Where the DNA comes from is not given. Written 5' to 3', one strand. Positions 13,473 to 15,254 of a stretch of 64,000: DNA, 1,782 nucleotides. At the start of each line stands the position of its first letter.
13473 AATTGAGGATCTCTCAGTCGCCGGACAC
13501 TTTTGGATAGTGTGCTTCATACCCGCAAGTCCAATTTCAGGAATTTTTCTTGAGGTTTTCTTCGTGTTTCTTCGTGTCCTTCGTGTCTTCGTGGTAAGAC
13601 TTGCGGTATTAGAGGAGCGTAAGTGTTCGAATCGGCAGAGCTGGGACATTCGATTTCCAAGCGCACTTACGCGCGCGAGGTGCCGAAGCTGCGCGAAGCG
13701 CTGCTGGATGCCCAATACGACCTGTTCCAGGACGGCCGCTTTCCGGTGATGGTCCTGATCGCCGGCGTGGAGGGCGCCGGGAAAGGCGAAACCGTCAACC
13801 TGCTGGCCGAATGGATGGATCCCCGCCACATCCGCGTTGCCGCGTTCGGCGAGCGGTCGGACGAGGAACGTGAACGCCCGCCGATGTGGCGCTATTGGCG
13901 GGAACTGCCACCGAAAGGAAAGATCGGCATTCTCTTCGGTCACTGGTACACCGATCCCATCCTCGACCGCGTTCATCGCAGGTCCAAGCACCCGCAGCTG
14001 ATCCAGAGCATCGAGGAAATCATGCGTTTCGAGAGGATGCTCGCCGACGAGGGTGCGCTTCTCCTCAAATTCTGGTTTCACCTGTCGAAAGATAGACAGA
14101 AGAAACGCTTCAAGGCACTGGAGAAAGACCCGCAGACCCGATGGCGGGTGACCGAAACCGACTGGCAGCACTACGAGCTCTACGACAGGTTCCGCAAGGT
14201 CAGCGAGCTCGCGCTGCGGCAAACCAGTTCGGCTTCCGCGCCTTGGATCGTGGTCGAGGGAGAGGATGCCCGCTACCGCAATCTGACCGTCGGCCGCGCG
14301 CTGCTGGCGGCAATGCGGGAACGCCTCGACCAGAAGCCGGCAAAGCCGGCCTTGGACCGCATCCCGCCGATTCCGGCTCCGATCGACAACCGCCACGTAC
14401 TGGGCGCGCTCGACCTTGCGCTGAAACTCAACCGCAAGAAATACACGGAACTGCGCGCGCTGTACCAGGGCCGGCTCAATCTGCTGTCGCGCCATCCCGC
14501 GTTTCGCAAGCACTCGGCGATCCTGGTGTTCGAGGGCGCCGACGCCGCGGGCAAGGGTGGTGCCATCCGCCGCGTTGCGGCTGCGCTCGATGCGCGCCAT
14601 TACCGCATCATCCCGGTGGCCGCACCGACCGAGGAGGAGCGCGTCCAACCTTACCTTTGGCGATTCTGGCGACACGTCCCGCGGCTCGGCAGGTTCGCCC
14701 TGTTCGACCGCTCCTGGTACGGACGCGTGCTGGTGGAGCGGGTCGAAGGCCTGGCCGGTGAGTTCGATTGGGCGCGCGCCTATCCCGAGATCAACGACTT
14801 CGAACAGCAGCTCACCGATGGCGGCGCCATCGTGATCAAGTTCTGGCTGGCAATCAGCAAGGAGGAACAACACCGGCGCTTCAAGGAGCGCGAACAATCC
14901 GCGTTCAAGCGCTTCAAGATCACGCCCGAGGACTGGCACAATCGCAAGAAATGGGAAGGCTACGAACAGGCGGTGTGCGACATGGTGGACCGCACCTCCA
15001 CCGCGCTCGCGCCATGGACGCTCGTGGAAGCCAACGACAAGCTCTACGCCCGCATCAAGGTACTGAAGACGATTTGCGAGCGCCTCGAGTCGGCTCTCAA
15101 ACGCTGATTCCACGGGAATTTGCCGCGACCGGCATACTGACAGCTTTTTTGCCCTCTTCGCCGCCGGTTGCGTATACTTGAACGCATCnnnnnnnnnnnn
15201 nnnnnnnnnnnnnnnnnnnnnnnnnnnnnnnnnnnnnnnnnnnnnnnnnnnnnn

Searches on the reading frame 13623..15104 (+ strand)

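Call 53: search_protein_families(library=pfam, proteins=[window:13623-15104:+])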
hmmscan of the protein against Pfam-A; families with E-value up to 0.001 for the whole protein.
window:13623-15104:+ (494 aa): 2 families
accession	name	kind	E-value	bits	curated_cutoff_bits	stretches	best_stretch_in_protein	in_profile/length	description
PF03976.20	PPK2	-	1.1e-135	450.9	22.3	2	269-492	2-225/229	Polyphosphate kinase 2 (PPK2)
PF06414.18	Zeta_toxin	-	2.8e-05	24.1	22.3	1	35-69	11-43/199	Zeta toxin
